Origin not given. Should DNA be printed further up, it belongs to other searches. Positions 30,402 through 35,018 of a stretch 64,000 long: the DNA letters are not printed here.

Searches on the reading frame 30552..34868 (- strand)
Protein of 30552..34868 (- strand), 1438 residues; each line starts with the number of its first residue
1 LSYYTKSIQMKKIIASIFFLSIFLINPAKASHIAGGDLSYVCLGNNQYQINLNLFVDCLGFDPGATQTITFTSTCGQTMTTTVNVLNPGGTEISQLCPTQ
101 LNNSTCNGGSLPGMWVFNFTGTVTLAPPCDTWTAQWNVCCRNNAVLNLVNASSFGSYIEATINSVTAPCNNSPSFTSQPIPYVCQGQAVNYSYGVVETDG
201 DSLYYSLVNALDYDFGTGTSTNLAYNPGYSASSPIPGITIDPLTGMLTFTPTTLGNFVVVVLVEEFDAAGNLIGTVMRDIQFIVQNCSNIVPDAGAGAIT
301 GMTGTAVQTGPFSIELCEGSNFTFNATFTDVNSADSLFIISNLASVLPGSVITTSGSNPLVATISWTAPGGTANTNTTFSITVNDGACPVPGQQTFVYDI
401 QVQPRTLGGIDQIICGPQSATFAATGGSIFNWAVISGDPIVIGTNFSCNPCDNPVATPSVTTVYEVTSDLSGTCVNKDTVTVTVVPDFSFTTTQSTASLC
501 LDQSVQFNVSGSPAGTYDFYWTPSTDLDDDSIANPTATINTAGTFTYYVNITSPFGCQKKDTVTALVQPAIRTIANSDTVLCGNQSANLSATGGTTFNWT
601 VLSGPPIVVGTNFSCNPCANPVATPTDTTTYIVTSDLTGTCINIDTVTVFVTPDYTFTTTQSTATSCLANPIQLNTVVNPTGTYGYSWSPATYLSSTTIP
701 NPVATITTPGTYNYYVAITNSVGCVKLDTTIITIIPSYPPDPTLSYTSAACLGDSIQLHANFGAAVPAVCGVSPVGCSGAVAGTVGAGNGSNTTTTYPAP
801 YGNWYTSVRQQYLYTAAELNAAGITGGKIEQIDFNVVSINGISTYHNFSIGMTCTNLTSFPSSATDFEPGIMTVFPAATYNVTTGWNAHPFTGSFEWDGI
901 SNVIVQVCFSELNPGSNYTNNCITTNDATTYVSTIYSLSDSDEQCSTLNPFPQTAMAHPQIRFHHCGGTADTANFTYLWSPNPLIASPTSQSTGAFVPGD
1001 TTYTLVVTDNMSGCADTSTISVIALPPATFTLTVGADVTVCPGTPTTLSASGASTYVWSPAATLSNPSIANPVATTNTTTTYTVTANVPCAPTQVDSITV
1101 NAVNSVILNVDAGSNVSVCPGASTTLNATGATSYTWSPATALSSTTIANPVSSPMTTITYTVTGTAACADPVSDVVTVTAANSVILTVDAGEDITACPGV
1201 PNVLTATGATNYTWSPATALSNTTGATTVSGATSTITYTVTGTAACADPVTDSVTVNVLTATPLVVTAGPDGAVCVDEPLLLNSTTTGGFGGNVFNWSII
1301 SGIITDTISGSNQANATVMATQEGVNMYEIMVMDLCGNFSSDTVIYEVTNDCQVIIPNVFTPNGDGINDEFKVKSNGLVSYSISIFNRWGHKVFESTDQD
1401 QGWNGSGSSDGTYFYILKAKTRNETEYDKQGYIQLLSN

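Call 14: search_protein_families(library=pfam, proteins=[window:30552-34868:-], max_evalue=0.001)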
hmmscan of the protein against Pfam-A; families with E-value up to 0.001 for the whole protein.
window:30552-34868:- (1438 aa): 3 families
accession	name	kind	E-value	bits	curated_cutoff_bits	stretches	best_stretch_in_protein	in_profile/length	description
PF13585.12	CHU_C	-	1.3e-21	76.9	27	1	1355-1435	2-86/86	CHU_C Type IX secretion signal domain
PF19081.6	Ig_7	-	0.00053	20.7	27.3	1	493-569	6-84/84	Ig-like domain CHU_C associated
PF22352.2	K319L-like_PKD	-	0.00053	20.4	27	1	1293-1344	29-80/84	K319L-like, PKD domain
